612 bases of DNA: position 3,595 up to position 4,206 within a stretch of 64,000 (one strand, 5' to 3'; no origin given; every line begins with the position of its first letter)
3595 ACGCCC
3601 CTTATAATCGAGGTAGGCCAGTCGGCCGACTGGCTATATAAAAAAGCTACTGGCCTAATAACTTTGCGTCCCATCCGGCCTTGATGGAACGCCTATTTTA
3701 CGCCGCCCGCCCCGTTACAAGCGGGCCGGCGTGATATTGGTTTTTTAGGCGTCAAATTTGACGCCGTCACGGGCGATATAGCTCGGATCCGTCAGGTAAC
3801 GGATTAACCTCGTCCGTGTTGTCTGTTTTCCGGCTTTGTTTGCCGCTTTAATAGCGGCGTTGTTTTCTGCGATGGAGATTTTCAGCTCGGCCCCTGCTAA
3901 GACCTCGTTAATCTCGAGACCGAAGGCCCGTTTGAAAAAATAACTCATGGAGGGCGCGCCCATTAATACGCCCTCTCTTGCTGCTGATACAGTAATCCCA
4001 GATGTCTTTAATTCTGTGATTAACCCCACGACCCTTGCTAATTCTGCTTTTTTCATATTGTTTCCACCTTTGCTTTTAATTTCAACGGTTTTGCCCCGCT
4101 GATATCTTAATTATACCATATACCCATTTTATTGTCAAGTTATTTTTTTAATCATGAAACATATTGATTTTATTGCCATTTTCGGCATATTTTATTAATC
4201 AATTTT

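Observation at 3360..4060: GC-rich island with HU-like gene and a structured, repeat-bearing noncoding tail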

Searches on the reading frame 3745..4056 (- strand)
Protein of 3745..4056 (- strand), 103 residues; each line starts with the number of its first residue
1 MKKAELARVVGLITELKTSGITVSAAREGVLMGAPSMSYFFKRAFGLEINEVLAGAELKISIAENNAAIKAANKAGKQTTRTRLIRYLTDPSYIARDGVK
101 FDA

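Call 4: search_protein_families(library=pfam, proteins=[window:3745-4056:-], max_evalue=1)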
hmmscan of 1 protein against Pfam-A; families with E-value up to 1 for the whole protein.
window:3745-4056:- (103 aa): 2 families
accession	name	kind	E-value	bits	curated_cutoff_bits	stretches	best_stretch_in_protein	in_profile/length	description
PF01975.23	SurE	-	0.14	12.4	22.1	1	18-39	106-126/189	Survival protein SurE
PF14830.12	Haemocyan_bet_s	-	0.24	11.9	24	1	29-61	40-72/103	Haemocyanin beta-sandwich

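Call 8: search_protein_families(library=phrogs, proteins=[window:3745-4056:-], max_evalue=1)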
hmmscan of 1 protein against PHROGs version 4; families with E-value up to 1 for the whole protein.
window:3745-4056:- (103 aa): 3 families
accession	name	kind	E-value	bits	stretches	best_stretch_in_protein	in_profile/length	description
phrog_38589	-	unknown function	0.046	15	1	59-87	47-75/92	-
phrog_2503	-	unknown function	0.051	14.1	1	66-90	20-44/65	-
phrog_27144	-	unknown function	0.13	12.6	0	53-94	197-238/247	-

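Call 16: find_homologous_proteins(query=window:3745-4056:-, max_evalue=0.01)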
Query window:3745-4056:- (103 aa): 2 proteins with E <= 0.01 among 3 candidates.
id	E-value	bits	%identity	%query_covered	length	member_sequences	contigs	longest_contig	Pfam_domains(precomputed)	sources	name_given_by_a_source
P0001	8.4e-57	207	100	100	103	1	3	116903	-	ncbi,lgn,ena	-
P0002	1.5e-45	171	83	100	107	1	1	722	-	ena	-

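Call 17: find_encoding_contigs(protein=P0001, flank=10000, max_places=10)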
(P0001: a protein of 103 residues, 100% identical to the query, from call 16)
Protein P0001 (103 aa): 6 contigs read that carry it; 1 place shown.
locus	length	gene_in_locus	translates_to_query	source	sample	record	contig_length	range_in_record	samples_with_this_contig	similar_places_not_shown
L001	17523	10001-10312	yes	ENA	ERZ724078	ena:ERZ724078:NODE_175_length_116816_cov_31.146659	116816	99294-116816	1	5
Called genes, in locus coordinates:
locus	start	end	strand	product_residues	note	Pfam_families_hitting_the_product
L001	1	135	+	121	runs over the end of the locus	-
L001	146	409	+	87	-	PF07866:DUF1653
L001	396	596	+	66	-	PF09723:Zn_ribbon_8 (weak)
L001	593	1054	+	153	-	-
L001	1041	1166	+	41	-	-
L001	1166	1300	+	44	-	-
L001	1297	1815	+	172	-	PF06908:YpsA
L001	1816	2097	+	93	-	-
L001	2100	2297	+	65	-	-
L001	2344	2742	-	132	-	-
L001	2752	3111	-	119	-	-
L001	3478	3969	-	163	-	-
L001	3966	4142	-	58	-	-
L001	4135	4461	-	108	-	-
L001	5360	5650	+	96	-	PF15919:HicB_lk_antitox (weak)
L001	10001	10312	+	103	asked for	-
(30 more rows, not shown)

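Call 18: find_encoding_contigs(protein=P0002, flank=10000)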
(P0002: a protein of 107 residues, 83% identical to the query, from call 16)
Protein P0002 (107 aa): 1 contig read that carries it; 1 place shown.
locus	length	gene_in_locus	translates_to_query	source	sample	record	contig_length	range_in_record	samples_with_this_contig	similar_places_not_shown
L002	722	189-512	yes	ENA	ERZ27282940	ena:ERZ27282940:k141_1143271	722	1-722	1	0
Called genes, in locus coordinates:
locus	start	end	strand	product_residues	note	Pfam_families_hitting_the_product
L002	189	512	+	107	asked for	-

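Call 24: find_related_loci(query=P0001, collection=viral_contigs, flank=10000)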
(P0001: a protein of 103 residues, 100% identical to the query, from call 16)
Query P0001 (103 aa) in viral_contigs; peptide patterns used: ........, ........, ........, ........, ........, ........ (x = any residue, [..] = any of these).
35 stretches matched a pattern, but none encodes a relative of the query by tblastn (E <= 1e-3).

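Call 28: search_solved_structures(query=window:3745-4056:-, max_evalue=10)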
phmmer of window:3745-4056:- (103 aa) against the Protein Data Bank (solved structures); distinct sequences matched with E-value up to 10: 3.
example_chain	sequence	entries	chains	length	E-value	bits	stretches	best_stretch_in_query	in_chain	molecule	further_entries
9y6s_9u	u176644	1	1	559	0.27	15.2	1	19-91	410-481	Cilia- and flagella-associated protein 263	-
2oek_A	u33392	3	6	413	0.34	14.9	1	25-76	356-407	2,3-diketo-5-methylthiopentyl-1-phosphate enolase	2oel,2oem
2oej_A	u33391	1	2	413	0.43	14.5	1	26-76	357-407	2,3-diketo-5-methylthiopentyl-1-phosphate enolase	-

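Call 29: search_protein_families(library=ncbifam, proteins=[window:3745-4056:-], max_evalue=1)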
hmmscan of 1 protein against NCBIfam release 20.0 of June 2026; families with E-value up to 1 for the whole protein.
window:3745-4056:- (103 aa): 0 families

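Call 32: search_protein_representatives(protein=window:3745-4056:-)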
Query: 103 residues. Proteins with E-value up to 0.001 (for the whole library): 8; up to 1e-10: 2; up to 1e-30: 0. The best 8 are listed.
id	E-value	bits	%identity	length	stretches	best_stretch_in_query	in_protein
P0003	5.6e-25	103.7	54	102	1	1-101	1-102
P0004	2.4e-11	60.1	-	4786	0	-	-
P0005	1.5e-09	54.3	43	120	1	13-99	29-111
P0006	8.3e-09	52.0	36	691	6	58-89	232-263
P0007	6.3e-08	49.2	33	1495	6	57-92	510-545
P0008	1.5e-07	47.9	41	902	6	57-89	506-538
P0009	1.6e-07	47.9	40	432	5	58-87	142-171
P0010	5.9e-04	36.5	40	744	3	57-90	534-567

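Call 33: predict_structure(alignment_id=A2)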
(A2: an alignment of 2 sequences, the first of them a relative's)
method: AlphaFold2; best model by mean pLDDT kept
length: 103 residues; sequences in the alignment: 2
mean_pLDDT: 68.6   pTM: 0.62
mean pLDDT of the five models: 68.6, 67.0, 66.1, 58.8, 57.8
residues with pLDDT >= 90: 0; 70-90: 56; 50-70: 33; < 50: 14
segments of 3 or more residues with pLDDT < 50: 54-60, 97-103
pLDDT, mean of each block of 10 residues (from residue 1): 72 80 85 81 69 49 61 63 78 57 38
secondary structure, 60 per line:
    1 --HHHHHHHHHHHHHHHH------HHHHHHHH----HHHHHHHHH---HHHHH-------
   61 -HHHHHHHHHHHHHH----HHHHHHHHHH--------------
elements in order: H3-18 H25-32 H37-45 H49-53 H62-75 H80-89

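Call 35: search_protein_families(library=pfam, proteins=[P0003, P0005, P0006, P0007, P0008, P0009, P0010], max_evalue=0.01)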
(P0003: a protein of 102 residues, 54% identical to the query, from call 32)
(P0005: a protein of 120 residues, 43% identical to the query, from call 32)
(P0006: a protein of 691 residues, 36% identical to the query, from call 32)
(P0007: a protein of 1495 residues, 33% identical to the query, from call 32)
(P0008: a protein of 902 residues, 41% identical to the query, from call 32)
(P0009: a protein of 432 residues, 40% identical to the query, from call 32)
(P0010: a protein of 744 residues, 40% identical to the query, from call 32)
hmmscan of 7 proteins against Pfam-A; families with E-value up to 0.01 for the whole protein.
P0003 (102 aa): 0 families

P0005 (120 aa): 0 families

P0006 (691 aa): 8 families
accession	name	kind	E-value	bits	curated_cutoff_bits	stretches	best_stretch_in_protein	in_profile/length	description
PF09136.16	Glucodextran_B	-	3.5e-51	171.5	27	6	182-260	1-80/83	Glucodextranase, domain B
PF12733.13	Cadherin-like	-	2.4e-13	50.8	24.2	1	194-260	25-85/89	Cadherin-like beta sandwich domain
PF07495.19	Y_Y_Y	-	2.7e-07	30.8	26.6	0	573-602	35-64/65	Y_Y_Y domain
PF03950.23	tRNA-synt_1c_C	-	0.00035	21.2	23.9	0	549-595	44-87/91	tRNA synthetases class I (E and Q), anti-codon binding domain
PF20254.3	DMFA2_C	-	0.00041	20.3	27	0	450-518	17-85/374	N,N-dimethylformamidase beta subunit-like, C-terminal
PF24174.1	MsddA-like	-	0.0014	19.3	27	0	332-379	84-131/137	Bacterial deaminase MsddA-like domain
PF19649.4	DUF6152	-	0.0058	17.1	27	0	363-386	20-43/98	Family of unknown function (DUF6152)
PF14472.11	DUF4429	-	0.0082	17.2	25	0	469-501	3-35/95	Domain of unknown function (DUF4429)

P0007 (1495 aa): 5 families
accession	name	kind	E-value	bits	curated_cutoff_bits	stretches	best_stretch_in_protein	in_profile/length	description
PF00656.27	Peptidase_C14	-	4.2e-40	138.3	21.4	1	1274-1492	1-233/233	Caspase domain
PF09136.16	Glucodextran_B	-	6.3e-25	87.3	27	0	298-338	41-79/83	Glucodextranase, domain B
PF17957.7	Big_7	-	1.2e-14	55.2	24.1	0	1173-1247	1-68/70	Bacterial Ig domain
PF19077.6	Big_13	-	9.4e-13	49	27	0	699-734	58-93/102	Bacterial Ig-like domain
PF12733.13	Cadherin-like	-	1.6e-07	32.1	24.2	0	1095-1159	31-79/89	Cadherin-like beta sandwich domain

P0008 (902 aa): 8 families
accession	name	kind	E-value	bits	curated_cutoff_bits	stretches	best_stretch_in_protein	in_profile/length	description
PF09136.16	Glucodextran_B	-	4.7e-71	235.2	27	8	200-279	3-81/83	Glucodextranase, domain B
PF12733.13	Cadherin-like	-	6.6e-13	49.4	24.2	0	725-782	26-77/89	Cadherin-like beta sandwich domain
PF23591.1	CILP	-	4.4e-06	27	27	0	382-450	2-72/90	Cartilage intermediate layer protein 1-like domain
PF19649.4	DUF6152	-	4.8e-06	27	27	0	381-420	20-59/98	Family of unknown function (DUF6152)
PF07495.19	Y_Y_Y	-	7.1e-06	26.3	26.6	0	680-709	35-64/65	Y_Y_Y domain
PF21270.2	SOGP_4th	-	3.4e-05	24.4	27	0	469-499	31-61/90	Glycoside phosphorylase C-terminal domain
PF07109.17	Mg-por_mtran_C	-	0.00046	20.9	27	0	285-321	27-63/97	Magnesium-protoporphyrin IX methyltransferase C-terminus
PF16381.10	Coatomer_g_Cpla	-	0.0038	17.8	31.2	0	496-567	9-77/115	Coatomer subunit gamma-1 C-terminal appendage platform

P0009 (432 aa): 14 families
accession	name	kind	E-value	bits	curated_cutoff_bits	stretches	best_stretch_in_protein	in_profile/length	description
PF09136.16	Glucodextran_B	-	1.2e-60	201.9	27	5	262-343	1-81/83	Glucodextranase, domain B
PF12733.13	Cadherin-like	-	6.4e-17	62.2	24.2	3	272-343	23-86/89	Cadherin-like beta sandwich domain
PF09829.14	DUF2057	-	1.4e-15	58.4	24.2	0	122-163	11-50/192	Uncharacterized protein conserved in bacteria (DUF2057)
PF21601.3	GldM_2nd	-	2.8e-08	34.6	24.4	0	117-168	39-91/98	GldM second domain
PF20944.2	StcE_b-sandwich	-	4.2e-07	30.3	27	0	385-414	38-69/75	Metalloprotease StcE, beta-sandwich domain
PF15638.11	Tox-MPTase2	-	5.1e-06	26.8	25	0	101-143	60-102/196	Metallopeptidase toxin 2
PF16693.10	Yop-YscD_ppl_1st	-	2.7e-05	24.2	24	0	275-290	27-42/62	YscD/CdsD-like Bon-like domain 1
PF07495.19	Y_Y_Y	-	0.00019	21.7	26.6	0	315-343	34-62/65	Y_Y_Y domain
PF11521.13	TFIIE-A_C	-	0.00031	21.5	22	0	116-155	35-75/85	C-terminal general transcription factor TFIIE alpha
PF20736.2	Glyco_hydro127M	-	0.00049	20.6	24.2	0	320-373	18-69/95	Beta-L-arabinofuranosidase, GH127 middle domain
PF13600.11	DUF4140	-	0.00081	20.2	27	0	80-111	11-44/98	N-terminal domain of unknown function (DUF4140)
PF24421.1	Ig_J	-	0.0013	19.2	29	0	315-348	72-104/104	Tip attachment protein J, Ig-like domain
PF13464.11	RodZ_C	-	0.0021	18.4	23.9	0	121-136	50-65/72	RodZ C-terminal domain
PF01106.22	NifU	-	0.0022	18.5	27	0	10-28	40-58/67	NifU-like domain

P0010 (744 aa): 10 families
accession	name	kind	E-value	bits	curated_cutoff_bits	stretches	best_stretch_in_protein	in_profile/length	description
PF09136.16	Glucodextran_B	-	1.7e-57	191.7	27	5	485-563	1-80/83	Glucodextranase, domain B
PF00395.25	SLH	-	6.9e-25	87.2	20.8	2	45-85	4-44/44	S-layer homology domain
PF12733.13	Cadherin-like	-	1.8e-21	76.8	24.2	3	674-741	25-85/89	Cadherin-like beta sandwich domain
PF22768.1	SPP1_Dit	-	3e-08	34.2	25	0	515-558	51-91/97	Siphovirus-type tail component, C-terminal domain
PF18040.7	BPA_C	-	1.8e-07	31.5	26.2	0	496-523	12-39/95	beta porphyranase A C-terminal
PF19077.6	Big_13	-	3.6e-05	24.6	27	0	501-559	29-94/102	Bacterial Ig-like domain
PF24076.1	DUF7368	-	0.0001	22.7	27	0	470-512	43-86/163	Family of unknown function (DUF7368)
PF09829.14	DUF2057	-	0.00014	22.5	24.2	0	349-397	11-60/192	Uncharacterized protein conserved in bacteria (DUF2057)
PF01273.31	LBP_BPI_CETP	-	0.0012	19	28.8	0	478-512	104-139/168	LBP / BPI / CETP family, N-terminal domain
PF24872.1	DUF2110_N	-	0.0014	19.1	28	0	417-443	32-58/72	DUF2110 N-terminal domain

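Call 36: find_encoding_contigs(protein=P0003, flank=10000)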
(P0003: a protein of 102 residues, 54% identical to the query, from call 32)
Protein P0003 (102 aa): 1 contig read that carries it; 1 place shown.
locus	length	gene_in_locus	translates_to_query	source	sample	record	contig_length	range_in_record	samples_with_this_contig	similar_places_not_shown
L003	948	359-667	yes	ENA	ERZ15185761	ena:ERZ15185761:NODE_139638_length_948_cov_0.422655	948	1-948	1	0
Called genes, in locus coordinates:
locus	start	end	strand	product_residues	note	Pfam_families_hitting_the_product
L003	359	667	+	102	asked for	-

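Call 37: find_encoding_contigs(protein=P0005, flank=10000)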
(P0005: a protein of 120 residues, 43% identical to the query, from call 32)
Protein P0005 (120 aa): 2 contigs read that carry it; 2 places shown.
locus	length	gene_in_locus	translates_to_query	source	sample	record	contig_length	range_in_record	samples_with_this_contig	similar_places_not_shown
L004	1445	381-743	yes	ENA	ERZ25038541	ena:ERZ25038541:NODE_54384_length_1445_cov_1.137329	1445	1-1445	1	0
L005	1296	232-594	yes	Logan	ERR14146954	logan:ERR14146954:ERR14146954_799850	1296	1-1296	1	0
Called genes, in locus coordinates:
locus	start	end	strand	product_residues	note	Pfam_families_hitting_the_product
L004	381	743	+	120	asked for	-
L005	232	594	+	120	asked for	-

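Call 45: find_homologous_proteins(query=A4, max_evalue=0.01)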
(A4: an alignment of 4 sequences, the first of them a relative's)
Query A4 (4 sequences) (103 aa, profile of the alignment): 4 proteins with E <= 0.01 among 4832 candidates.
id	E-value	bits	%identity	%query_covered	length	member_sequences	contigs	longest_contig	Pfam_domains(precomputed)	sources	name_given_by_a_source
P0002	1.8e-50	187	83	100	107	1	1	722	-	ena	-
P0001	2.0e-49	184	100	100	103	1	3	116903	-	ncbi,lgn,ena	-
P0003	2.2e-46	174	54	98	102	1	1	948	-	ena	-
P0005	6.4e-40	153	41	87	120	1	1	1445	-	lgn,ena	-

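Call 46: list_cluster_members(proteins=[P0001])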
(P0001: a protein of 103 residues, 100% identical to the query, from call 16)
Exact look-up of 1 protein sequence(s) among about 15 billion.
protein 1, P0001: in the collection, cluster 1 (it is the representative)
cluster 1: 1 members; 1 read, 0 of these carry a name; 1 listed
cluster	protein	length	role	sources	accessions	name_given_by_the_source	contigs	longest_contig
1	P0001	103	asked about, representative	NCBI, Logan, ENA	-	-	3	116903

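Call 47: find_related_loci(query=A4, collection=metagenome_contigs, flank=5000)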
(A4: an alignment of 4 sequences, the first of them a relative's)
Query A4 (103 aa) in metagenome_contigs; peptide patterns used: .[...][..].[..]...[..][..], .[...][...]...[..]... (x = any residue, [..] = any of these).
468 stretches matched a pattern, but none encodes a relative of the query by tblastn (E <= 1e-3).

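Call 48: find_related_loci(query=A4, collection=genome_contigs, flank=5000)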
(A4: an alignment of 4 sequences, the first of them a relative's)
Query A4 (103 aa) in genome_contigs; peptide patterns used: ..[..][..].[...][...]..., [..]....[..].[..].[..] (x = any residue, [..] = any of these).
19 stretches matched a pattern, but none encodes a relative of the query by tblastn (E <= 1e-3).

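Call 57: predict_structure(alignment_id=A4)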
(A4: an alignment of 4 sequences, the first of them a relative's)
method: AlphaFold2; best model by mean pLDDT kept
length: 103 residues; sequences in the alignment: 4
mean_pLDDT: 60.4   pTM: 0.52
mean pLDDT of the five models: 60.4, 60.0, 51.6, 48.9, 40.1
residues with pLDDT >= 90: 0; 70-90: 28; 50-70: 61; < 50: 14
segments of 3 or more residues with pLDDT < 50: 94-103
pLDDT, mean of each block of 10 residues (from residue 1): 75 64 67 76 67 58 55 55 59 39 28
secondary structure, 60 per line:
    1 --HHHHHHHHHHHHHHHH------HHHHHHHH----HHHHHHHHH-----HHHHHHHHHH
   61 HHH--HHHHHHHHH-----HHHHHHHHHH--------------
elements in order: H3-18 H25-32 H37-45 H51-63 H66-74 H80-89

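Call 58: fold_search(model_id=the predicted structure, library=pdb)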
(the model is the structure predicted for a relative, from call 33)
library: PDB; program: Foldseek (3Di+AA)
matches with E <= 10: 10; with E <= 0.001: 0
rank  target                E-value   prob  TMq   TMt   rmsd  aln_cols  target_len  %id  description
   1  4fxb_A                2.8e+00  0.04  0.23  0.07  16.3       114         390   17  Crystal structure of CYP105N1 from Streptomyces coelicolor: a cytochrome P450 oxidase in the coelibactin siderophore b (released 2012-11-14)
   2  2fe3_A                3.1e+00  0.07  0.24  0.19  12.2        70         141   18  The crystal structure of bacillus subtilis PerR-Zn reveals a novel Zn(Cys)4 Structural redox switch (released 2006-12-19)
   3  3f8n_B                4.5e+00  0.05  0.24  0.19  12.1        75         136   17  Crystal structure of PerR-Zn-Mn (released 2009-06-16)
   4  2fe3_B                4.8e+00  0.05  0.23  0.18  12.1        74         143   15  The crystal structure of bacillus subtilis PerR-Zn reveals a novel Zn(Cys)4 Structural redox switch (released 2006-12-19)
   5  2rgv_B                6.2e+00  0.04  0.24  0.18  12.2        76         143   14  The crystal structure of PerR-Ox highlights 2-oxo-Histidine formation (released 2008-10-14)
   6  5iia_G                7.0e+00  0.02  0.22  0.20  12.1       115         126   15  Crystal structure of red abalone egg VERL repeat 3 in complex with sperm lysin at 1.7 A resolution (crystal form I) (released 2017-06-14)
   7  4ets_A                7.9e+00  0.04  0.26  0.20  10.9        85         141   14  Crystal structure of Campylobacter jejuni ferric uptake regulator (released 2012-06-20)
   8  1lwl                  8.4e+00  0.01  0.19  0.07  14.5       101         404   17  Crystal Structure of Cytochrome P450-cam with a Fluorescent Probe D-8-Ad (Adamantane-1-carboxylic acid-5-dimethylamino-n (released 2002-12-18)
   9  7ep2_B                8.9e+00  0.02  0.20  0.08  12.6        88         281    8  Crystal structure of ZYG11B bound to GGFN degron (released 2021-07-14)
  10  4g5r_B                9.5e+00  0.02  0.26  0.11   9.9       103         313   16  Structure of LGN GL4/Galphai3 complex (released 2012-09-05)
